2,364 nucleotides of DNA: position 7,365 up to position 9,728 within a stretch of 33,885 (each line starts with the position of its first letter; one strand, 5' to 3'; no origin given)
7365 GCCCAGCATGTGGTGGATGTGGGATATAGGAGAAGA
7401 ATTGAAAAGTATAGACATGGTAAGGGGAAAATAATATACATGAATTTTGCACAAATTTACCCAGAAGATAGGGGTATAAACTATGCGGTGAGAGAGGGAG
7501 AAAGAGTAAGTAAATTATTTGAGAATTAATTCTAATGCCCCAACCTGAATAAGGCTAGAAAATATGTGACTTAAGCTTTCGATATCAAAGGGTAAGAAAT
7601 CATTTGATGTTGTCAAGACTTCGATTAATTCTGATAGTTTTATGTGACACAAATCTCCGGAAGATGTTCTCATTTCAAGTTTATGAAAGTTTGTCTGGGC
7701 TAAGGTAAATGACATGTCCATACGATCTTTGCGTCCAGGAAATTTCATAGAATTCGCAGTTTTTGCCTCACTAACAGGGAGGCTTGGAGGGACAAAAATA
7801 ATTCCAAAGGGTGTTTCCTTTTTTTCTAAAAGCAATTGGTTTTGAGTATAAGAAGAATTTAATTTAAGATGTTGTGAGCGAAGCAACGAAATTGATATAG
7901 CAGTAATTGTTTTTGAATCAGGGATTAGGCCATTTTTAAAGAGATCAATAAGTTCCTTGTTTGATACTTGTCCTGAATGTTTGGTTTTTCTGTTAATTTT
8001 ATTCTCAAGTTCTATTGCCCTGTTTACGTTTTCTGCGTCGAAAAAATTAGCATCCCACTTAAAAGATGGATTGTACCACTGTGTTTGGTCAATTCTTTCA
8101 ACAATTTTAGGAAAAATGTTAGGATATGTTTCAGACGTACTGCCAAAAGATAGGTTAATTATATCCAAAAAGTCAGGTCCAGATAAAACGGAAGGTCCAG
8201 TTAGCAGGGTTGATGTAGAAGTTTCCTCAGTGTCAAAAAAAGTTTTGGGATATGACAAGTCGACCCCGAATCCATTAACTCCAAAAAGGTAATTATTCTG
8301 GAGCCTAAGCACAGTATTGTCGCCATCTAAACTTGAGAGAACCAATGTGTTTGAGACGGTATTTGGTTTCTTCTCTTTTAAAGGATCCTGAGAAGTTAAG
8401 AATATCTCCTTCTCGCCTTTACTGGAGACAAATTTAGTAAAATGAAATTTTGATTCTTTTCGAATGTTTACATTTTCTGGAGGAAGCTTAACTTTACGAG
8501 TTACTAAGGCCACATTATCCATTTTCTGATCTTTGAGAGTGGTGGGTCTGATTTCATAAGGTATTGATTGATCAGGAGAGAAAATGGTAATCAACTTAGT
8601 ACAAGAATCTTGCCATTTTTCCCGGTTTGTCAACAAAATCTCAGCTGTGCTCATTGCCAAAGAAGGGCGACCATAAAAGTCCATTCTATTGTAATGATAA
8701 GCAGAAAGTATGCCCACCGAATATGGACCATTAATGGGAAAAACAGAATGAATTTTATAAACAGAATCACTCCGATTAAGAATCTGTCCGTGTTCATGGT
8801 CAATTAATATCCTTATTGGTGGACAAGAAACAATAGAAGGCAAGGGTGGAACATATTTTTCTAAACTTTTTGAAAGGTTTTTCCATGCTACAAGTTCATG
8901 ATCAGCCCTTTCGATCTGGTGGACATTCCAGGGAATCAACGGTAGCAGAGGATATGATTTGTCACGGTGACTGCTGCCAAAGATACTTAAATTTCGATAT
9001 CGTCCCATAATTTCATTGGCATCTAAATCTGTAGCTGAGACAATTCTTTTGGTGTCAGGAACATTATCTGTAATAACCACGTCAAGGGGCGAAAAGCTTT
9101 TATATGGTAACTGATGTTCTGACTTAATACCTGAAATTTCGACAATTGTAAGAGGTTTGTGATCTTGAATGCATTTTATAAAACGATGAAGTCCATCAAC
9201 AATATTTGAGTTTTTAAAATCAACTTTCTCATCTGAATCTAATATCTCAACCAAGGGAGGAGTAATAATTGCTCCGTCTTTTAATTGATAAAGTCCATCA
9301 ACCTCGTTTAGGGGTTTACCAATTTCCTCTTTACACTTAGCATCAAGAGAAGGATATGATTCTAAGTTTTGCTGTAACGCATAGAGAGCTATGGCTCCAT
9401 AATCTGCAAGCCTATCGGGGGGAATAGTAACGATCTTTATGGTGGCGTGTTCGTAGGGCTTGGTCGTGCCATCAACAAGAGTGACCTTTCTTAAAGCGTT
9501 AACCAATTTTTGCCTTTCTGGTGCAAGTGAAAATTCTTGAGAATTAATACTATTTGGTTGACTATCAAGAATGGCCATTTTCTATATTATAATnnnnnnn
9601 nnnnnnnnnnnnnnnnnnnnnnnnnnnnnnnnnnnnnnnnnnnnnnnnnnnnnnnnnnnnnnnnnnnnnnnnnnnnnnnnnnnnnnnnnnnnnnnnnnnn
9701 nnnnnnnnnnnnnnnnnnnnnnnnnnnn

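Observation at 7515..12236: ParB/Srx-like giant protein divergently paired with three tandem, strongly diverged Nudix-fold paralogs: candidate nucleotide-centred conflict or signalling system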

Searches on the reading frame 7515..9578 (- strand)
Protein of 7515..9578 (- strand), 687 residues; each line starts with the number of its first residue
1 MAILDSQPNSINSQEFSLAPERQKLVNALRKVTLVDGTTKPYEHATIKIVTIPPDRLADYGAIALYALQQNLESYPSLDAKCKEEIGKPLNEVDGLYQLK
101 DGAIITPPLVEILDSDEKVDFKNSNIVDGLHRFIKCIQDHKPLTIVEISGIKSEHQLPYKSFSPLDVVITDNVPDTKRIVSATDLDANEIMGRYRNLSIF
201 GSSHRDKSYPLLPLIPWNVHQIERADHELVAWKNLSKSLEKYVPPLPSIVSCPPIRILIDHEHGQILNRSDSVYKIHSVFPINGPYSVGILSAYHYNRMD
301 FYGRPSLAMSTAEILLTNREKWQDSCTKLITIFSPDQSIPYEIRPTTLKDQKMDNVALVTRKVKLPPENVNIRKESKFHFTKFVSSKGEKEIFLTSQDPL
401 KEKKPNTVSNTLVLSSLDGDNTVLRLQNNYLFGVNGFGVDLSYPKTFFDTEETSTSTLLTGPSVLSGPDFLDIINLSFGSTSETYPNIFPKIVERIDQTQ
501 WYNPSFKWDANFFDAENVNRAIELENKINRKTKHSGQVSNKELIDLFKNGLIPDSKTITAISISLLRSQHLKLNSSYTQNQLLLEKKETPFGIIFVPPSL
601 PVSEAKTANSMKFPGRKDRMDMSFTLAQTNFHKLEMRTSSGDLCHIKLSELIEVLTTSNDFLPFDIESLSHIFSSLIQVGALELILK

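Call 3: search_protein_families(library=pfam, proteins=[window:7515-9578:-], max_evalue=1)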
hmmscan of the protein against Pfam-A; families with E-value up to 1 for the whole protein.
window:7515-9578:- (687 aa): 1 family
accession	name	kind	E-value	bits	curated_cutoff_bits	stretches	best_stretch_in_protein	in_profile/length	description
PF05099.18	TerB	-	0.29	11.9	24.4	1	15-50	68-102/118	Tellurite resistance protein TerB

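Call 4: search_protein_families(library=padloc, proteins=[window:7515-9578:-], max_evalue=1)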
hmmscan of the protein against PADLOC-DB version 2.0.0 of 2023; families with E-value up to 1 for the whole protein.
window:7515-9578:- (687 aa): 0 families

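Call 5: search_protein_families(library=ncbifam, proteins=[window:7515-9578:-], max_evalue=1)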
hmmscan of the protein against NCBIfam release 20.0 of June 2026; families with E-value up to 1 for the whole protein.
window:7515-9578:- (687 aa): 0 families

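Call 12: search_solved_structures(query=window:7515-9578:-, max_evalue=10)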
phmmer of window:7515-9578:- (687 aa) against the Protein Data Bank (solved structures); distinct sequences matched with E-value up to 10: 0.

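Call 15: find_homologous_proteins(query=window:7515-9578:-, max_evalue=0.001)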
Query window:7515-9578:- (687 aa): 2 proteins with E <= 0.001 among 8000 candidates.
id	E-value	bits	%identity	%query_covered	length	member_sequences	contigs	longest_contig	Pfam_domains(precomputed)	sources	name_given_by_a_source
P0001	0.0e+0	1545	100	100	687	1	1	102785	-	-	-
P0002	4.5e-183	629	46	99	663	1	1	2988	-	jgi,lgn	-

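Call 17: find_encoding_contigs(protein=P0002, flank=10000)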
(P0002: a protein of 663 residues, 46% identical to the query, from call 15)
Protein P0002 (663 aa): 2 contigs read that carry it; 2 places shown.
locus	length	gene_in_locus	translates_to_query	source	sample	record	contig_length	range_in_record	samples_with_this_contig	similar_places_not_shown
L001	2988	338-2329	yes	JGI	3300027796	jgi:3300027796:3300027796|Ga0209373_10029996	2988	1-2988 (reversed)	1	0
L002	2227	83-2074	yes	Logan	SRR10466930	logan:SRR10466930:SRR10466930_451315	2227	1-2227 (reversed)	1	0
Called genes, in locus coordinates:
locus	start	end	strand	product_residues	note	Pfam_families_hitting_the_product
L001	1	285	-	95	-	?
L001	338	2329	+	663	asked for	-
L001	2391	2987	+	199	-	?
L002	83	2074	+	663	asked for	-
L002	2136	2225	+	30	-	?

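Call 43: search_protein_representatives(alignment_id=A2)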
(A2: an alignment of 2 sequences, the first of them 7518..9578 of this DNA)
Query: 2 sequences, 690 profile positions. Proteins with E-value up to 0.001 (for the whole library): 41; up to 1e-10: 8; up to 1e-30: 8. The best 41 are listed.
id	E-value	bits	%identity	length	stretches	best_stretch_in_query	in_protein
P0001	0.0e+00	1410.9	-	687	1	1-690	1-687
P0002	0.0e+00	1331.9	-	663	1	4-686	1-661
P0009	6.3e-211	719.1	-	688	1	17-686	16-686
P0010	4.6e-145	501.4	-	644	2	26-340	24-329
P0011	9.9e-124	430.9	-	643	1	21-688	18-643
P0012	9.2e-88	312.0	-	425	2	418-685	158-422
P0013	7.7e-83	295.7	-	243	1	449-687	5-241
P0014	3.8e-34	134.8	-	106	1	587-687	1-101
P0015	2.3e-09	52.9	-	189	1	20-198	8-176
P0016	4.0e-08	48.8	-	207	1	24-203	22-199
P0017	8.7e-08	47.7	-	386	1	28-203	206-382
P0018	2.8e-07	46.0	-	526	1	29-154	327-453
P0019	3.3e-07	45.8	-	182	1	24-207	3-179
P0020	5.0e-07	45.2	-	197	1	23-208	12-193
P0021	1.1e-06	44.1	-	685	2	542-687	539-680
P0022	1.1e-06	44.0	-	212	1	18-205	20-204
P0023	1.1e-06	44.0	-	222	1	28-180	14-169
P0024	1.2e-06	43.9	-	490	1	21-135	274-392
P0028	6.7e-06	41.4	-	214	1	21-148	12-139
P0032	1.8e-05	40.0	-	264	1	40-175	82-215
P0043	5.1e-04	35.2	-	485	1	27-179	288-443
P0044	5.2e-04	35.2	-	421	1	23-179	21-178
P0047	9.1e-04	34.4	-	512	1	25-186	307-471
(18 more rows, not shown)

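Call 44: search_protein_families(library=pfam, proteins=[P0015, P0016, P0017, P0018, P0019, P0020, P0022, P0024, P0032, P0047], max_evalue=0.01)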
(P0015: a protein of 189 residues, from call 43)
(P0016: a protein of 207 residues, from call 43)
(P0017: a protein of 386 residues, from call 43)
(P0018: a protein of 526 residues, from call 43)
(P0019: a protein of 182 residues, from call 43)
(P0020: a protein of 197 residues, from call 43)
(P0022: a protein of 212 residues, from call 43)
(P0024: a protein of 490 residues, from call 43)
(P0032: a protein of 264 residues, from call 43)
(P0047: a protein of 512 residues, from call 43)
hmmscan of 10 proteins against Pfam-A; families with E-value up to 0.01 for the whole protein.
P0015 (189 aa): 1 family
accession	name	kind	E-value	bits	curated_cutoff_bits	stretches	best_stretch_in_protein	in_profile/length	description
PF24392.2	Parb-CE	-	2.6e-14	53.9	23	1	14-130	3-127/147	ParB CE domain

P0016 (207 aa): 1 family
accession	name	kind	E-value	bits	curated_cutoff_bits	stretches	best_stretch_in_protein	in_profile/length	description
PF24392.2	Parb-CE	-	2.1e-19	70.4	23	1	23-165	2-146/147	ParB CE domain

P0017 (386 aa): 1 family
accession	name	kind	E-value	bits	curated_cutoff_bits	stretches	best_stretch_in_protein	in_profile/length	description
PF24392.2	Parb-CE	-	3.4e-18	66.5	23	1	205-346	4-146/147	ParB CE domain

P0018 (526 aa): 1 family
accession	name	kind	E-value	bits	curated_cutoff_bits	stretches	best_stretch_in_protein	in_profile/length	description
PF24392.2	Parb-CE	-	9.4e-13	48.8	23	1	324-458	3-137/147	ParB CE domain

P0019 (182 aa): 1 family
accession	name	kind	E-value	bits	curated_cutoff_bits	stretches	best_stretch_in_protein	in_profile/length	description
PF24392.2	Parb-CE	-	3.6e-09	37.2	23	1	3-134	1-145/147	ParB CE domain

P0020 (197 aa): 1 family
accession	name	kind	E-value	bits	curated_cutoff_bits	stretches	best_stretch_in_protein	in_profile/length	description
PF24392.2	Parb-CE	-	8.8e-13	48.9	23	1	13-151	1-146/147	ParB CE domain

P0022 (212 aa): 1 family
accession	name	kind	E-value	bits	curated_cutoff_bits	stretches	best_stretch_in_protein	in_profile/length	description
PF24392.2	Parb-CE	-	5.9e-11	43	23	1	26-164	2-146/147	ParB CE domain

P0024 (490 aa): 2 families
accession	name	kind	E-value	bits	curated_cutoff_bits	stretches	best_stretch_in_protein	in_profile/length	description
PF24392.2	Parb-CE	-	4e-17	63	23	1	280-423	4-146/147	ParB CE domain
PF01966.28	HD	-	1.2e-05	26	22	1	51-160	20-113/116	HD domain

P0032 (264 aa): 1 family
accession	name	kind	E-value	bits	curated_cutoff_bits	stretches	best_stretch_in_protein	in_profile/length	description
PF24392.2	Parb-CE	-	8.9e-15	55.4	23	1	73-199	9-134/147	ParB CE domain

P0047 (512 aa): 1 family
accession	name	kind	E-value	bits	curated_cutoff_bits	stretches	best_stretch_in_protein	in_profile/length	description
PF24392.2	Parb-CE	-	2.2e-16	60.6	23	1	309-450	4-146/147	ParB CE domain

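Call 46: search_protein_families(library=pfam, proteins=[P0009, P0010, P0011, P0012, P0021, P0002, P0023, P0043, P0044, P0028], max_evalue=1)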
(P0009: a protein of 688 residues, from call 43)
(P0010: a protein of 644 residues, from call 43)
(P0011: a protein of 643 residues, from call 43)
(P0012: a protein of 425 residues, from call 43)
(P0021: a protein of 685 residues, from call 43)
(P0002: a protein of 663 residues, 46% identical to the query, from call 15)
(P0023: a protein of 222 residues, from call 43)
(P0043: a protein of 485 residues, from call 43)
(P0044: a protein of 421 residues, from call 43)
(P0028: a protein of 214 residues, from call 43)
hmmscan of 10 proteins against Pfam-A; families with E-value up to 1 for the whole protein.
P0009 (688 aa): 0 families

P0010 (644 aa): 1 family
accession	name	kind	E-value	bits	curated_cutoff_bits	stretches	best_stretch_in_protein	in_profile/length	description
PF23814.1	DUF7185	-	0.023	15.2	27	1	153-186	37-70/86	Family of unknown function (DUF7185)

P0011 (643 aa): 1 family
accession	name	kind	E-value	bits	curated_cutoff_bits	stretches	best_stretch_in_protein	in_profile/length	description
PF24392.2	Parb-CE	-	0.13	12.7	23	1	23-144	3-132/147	ParB CE domain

P0012 (425 aa): 0 families

P0021 (685 aa): 1 family
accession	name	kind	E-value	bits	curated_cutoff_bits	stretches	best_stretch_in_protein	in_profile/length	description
PF24392.2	Parb-CE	-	0.00099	19.5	23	1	49-169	18-131/147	ParB CE domain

P0002 (663 aa): 0 families

P0023 (222 aa): 1 family
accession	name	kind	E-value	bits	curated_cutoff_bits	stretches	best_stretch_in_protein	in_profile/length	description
PF24392.2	Parb-CE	-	2.7e-12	47.3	23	1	13-153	4-145/147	ParB CE domain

P0043 (485 aa): 4 families
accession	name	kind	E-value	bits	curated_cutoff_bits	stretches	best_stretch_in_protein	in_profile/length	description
PF24392.2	Parb-CE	-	1.8e-14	54.4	23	1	287-431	3-146/147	ParB CE domain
PF01966.28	HD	-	0.0057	17.4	22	1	65-131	24-88/116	HD domain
PF21447.3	Ppx-GppA_III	-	0.026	14.8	27.3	1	36-80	18-62/177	Ppx/GppA phosphatase, domain III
PF00233.25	PDEase_I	-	0.19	11.9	24.8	1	36-87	5-54/238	3'5'-cyclic nucleotide phosphodiesterase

P0044 (421 aa): 3 families
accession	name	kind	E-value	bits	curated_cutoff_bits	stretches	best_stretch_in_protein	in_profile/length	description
PF24392.2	Parb-CE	-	1.5e-17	64.4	23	1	22-145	1-122/147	ParB CE domain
PF00293.34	NUDIX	-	3.1e-07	30.9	21.1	1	231-297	4-71/134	NUDIX domain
PF14815.12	NUDIX_4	-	0.021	15.1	35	1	233-297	3-66/113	NUDIX domain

P0028 (214 aa): 1 family
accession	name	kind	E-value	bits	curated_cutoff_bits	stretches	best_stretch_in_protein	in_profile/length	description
PF24392.2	Parb-CE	-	1.2e-17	64.7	23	1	15-154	1-139/147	ParB CE domain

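Call 52: find_encoding_contigs(protein=P0009, flank=10000)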
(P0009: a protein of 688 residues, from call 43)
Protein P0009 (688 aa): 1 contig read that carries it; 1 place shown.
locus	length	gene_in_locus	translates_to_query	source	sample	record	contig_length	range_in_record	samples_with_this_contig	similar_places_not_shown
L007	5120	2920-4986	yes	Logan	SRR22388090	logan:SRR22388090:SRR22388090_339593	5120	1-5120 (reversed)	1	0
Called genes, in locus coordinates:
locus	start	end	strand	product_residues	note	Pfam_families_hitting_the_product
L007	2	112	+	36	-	?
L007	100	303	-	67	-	-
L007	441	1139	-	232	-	-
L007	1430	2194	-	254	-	-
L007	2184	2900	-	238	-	-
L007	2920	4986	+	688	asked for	-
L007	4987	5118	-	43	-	?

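Call 53: find_encoding_contigs(protein=P0010, flank=10000)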
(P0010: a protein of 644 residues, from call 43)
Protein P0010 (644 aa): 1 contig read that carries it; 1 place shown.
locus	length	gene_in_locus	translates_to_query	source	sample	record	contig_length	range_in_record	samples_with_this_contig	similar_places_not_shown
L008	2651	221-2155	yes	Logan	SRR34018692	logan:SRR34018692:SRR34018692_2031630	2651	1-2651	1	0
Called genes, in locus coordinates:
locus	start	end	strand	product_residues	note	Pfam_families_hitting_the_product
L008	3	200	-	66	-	?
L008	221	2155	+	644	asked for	-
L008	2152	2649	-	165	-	?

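Call 54: find_encoding_contigs(protein=P0011, flank=10000)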
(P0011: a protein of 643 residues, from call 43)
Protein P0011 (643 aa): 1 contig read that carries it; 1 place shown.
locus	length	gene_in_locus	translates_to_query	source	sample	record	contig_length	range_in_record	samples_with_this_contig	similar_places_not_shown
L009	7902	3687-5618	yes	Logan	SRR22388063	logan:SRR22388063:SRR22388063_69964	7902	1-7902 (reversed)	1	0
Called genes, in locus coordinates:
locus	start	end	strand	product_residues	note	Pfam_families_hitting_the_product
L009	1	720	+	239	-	?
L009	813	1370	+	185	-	PF00908:dTDP_sugar_isom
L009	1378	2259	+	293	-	PF01370:Epimerase, PF04321:RmlD_sub_bind, PF01073:3Beta_HSD (weak), PF16363:GDP_Man_Dehyd, PF07993:NAD_binding_4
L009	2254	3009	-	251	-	-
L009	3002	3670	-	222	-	-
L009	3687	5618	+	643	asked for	-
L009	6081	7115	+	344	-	-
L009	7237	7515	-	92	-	-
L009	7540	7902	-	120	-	?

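Call 57: find_related_loci(query=A6, collection=genome_contigs, flank=10000)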
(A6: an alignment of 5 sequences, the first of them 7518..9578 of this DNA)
Query A6 (687 aa) in genome_contigs; peptide patterns used: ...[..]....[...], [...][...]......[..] (x = any residue, [..] = any of these).
37 stretches matched a pattern, but none encodes a relative of the query by tblastn (E <= 1e-3).

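Call 62: predict_structure(alignment_id=A5)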
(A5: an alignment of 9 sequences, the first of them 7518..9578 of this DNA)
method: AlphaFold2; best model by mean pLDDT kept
length: 687 residues; sequences in the alignment: 9
mean_pLDDT: 56.6   pTM: 0.48
mean pLDDT of the five models: 56.6, 54.3, 53.4, 53.0, 52.6
residues with pLDDT >= 90: 11; 70-90: 211; 50-70: 200; < 50: 265
segments of 3 or more residues with pLDDT < 50: 1-18, 62-65, 94-103, 116-119, 172-176, 203-225, 244-270, 296-306, 323-413, 415-418, 428-435, 493-518, 602-632
pLDDT, mean of each block of 10 residues (from residue 1): 25 35 78 83 87 76 52 62 63 48 64 58 69 74 84 76 52 49 63 73 41 27 47 65 47 41 42 64 61 51 46 59 42 32 24 24 27 26 23 25 27 49 66 55 62 72 70 73 78 42 35 45 57 77 76 71 88 86 72 70 38 30 34 52 80 88 81 75 77
secondary structure, 60 per line:
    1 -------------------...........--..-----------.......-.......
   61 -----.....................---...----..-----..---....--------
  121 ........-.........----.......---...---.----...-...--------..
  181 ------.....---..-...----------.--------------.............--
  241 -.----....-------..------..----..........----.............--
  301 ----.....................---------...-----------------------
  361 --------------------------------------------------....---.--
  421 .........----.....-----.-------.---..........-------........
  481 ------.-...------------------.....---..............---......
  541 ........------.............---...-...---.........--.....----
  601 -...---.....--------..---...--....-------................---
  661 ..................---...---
elements in order (helices of 4 or more, strands of 3 or more residues): H20-30 E46-52 H54-60 E66-68 H69-86 E109-112 E124-128 H130-138 E143-149 E168-170 H187-191 H226-238 H247-250 E272-281 E286-298 E305-318 H319-325 E411-414 E421-429 E434-438 E456-465 E473-480 H510-514 H518-531 E535-539 H540-548 H555-567 E571-573 E581-589 E592-596 H631-634 E642-647 H648-657 E661-665 H666-678 E682-684

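Call 65: fold_search(model_id=the predicted structure, library=pdb)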
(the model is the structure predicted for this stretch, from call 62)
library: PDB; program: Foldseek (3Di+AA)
matches with E <= 10: 404; with E <= 0.001: 0
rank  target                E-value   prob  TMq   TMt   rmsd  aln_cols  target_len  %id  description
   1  9jax_A                3.7e-01  0.38  0.12  0.39   7.5       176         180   11  Crystal structure of NUDIX hydrolase from Bacillus methanolicus (released 2025-09-03)
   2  4j7g_A                4.4e-01  0.16  0.17  0.25  15.9       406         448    8  Crystal structure of EvaA, a 2,3-dehydratase in complex with dTDP-fucose and dTDP-rhamnose (released 2013-05-22)
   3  4j7g_B                4.4e-01  0.15  0.17  0.24  15.3       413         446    7  Crystal structure of EvaA, a 2,3-dehydratase in complex with dTDP-fucose and dTDP-rhamnose (released 2013-05-22)
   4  5i8u_A                4.9e-01  0.41  0.13  0.41   7.6       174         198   10  Crystal Structure of the RV1700 (MT ADPRASE) E142Q mutant (released 2016-10-12)
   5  4lgq_A                4.9e-01  0.15  0.08  0.28  11.1       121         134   17  Crystal structure of a putative polyketide cyclase (CV_0247) from Chromobacterium violaceum ATCC 12472 at 2.72 A resol (released 2013-07-24)
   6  3k8a_A                5.5e-01  0.15  0.06  0.25   5.5        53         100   23  Neisseria gonorrhoeae PriB (released 2010-01-12)
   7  8wv3_H                6.2e-01  0.38  0.12  0.44   6.8       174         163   11  NUDIX hydrolase from Bacillus methanolicus (released 2024-10-30)
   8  2b06                  8.2e-01  0.06  0.07  0.22   8.5        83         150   12  Crystal structure of the MutT/nudix family protein from Streptococcus pneumoniae (released 2006-01-10)
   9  8wv3_B                8.7e-01  0.25  0.12  0.41   6.0       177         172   12  NUDIX hydrolase from Bacillus methanolicus (released 2024-10-30)
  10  5i8u_D                9.8e-01  0.07  0.09  0.25  15.3       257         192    7  Crystal Structure of the RV1700 (MT ADPRASE) E142Q mutant (released 2016-10-12)
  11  3h95                  1.1e+00  0.13  0.08  0.26   7.2        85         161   10  Crystal structure of the NUDIX domain of NUDT6 (released 2009-07-07)
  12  2w4e_B                1.2e+00  0.38  0.13  0.60   6.4       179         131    9  Structure of an N-terminally truncated Nudix hydrolase DR2204 from Deinococcus radiodurans (released 2009-12-01)
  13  3k8a_B                1.2e+00  0.09  0.05  0.24   6.3        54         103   24  Neisseria gonorrhoeae PriB (released 2010-01-12)
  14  8zjb_F                1.2e+00  0.08  0.07  0.26  16.9       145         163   13  Oomycete Nudix effectors display WY-Nudix conformations with mRNA decapping activity (released 2024-07-03)
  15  7uoo_v                1.4e+00  0.03  0.05  0.09  27.1       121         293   13  Nucleoplasmic pre-60S intermediate of the Nog2 containing pre-rotation state (released 2023-03-15)
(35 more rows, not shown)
